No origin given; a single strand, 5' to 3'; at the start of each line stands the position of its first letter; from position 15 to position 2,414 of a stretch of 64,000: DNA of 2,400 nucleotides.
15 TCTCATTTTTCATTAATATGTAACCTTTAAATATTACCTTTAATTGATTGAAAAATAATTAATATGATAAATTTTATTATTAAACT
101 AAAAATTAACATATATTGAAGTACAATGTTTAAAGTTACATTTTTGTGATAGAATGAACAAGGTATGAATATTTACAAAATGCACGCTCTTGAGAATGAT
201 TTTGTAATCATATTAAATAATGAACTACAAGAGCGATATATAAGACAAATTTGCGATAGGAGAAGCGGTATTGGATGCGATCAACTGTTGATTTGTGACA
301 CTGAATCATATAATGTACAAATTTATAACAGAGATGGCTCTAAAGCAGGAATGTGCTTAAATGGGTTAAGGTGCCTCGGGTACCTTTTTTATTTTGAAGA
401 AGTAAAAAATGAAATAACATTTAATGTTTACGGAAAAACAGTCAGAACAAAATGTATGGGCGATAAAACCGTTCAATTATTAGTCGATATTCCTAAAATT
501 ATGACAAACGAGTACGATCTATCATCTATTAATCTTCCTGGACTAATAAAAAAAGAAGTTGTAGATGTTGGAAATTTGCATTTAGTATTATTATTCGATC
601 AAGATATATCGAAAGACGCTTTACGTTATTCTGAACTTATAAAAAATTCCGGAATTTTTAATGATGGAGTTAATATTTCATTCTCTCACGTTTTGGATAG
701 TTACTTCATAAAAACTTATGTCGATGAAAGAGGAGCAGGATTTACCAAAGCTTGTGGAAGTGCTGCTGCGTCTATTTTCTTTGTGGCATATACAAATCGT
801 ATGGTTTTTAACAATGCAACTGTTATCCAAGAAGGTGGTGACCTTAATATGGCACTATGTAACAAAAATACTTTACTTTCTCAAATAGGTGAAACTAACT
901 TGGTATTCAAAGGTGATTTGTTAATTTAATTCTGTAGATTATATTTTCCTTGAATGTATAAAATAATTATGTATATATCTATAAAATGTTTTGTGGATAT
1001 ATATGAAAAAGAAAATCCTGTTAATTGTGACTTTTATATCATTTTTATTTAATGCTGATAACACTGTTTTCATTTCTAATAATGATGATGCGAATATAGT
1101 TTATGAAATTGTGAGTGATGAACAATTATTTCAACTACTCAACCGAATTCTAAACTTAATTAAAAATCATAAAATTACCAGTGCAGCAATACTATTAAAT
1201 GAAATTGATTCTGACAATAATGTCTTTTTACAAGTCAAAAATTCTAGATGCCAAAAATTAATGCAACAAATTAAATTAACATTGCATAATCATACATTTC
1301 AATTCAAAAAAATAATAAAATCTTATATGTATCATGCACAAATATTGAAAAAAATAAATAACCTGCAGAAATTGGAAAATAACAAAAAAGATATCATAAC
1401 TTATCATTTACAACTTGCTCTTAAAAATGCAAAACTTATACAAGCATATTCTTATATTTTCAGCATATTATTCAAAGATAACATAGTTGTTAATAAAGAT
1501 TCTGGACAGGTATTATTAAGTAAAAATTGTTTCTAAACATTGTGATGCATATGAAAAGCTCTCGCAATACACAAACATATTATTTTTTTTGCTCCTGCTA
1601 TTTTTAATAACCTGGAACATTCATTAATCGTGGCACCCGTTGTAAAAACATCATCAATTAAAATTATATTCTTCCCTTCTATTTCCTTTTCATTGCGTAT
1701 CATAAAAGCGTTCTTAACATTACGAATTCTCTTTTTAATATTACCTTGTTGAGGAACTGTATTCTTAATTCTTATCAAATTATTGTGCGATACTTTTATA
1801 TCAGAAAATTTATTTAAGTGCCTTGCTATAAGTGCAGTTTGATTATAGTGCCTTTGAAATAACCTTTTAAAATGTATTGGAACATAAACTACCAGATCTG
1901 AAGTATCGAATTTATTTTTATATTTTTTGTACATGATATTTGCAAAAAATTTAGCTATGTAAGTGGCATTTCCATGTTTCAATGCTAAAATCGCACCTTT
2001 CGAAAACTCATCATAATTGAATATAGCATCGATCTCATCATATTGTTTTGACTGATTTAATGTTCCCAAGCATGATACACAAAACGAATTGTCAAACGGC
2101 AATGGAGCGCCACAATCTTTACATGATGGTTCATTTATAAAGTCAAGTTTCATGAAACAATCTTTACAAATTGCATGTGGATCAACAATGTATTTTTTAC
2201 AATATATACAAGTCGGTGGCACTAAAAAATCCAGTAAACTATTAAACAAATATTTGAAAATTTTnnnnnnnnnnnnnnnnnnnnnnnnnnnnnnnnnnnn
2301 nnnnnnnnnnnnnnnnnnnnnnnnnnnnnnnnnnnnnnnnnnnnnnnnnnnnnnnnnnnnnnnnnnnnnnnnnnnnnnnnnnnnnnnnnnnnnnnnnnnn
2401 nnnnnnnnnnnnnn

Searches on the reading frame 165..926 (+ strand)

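Call 74: search_protein_families(library=pfam, proteins=[window:165-926:+], max_evalue=0.00001)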
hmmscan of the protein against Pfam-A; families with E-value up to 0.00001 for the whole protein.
window:165-926:+ (254 aa): 1 family
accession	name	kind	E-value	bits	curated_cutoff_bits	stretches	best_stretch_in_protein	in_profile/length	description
PF01678.24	DAP_epimerase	-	3.3e-28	98.6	34.7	2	4-101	2-108/121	Diaminopimelate epimerase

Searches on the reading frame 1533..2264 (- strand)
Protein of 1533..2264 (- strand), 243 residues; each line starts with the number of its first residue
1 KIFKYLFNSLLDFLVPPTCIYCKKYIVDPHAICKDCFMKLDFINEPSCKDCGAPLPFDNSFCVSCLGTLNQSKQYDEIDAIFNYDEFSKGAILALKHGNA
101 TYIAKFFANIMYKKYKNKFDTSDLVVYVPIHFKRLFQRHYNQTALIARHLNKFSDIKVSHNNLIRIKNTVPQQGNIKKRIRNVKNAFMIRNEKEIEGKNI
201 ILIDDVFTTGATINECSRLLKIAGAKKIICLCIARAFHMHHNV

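Call 74: search_protein_families(library=pfam, proteins=[window:1533-2264:-], max_evalue=0.00001)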
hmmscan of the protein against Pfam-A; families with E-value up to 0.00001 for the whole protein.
window:1533-2264:- (243 aa): 2 families
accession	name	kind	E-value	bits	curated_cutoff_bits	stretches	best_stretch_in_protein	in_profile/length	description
PF18912.6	DZR_2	-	1.7e-13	50.6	27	1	10-66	1-56/56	Double zinc ribbon domain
PF00156.33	Pribosyltran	-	2.8e-10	40.2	26.3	1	179-235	79-125/158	Phosphoribosyl transferase domain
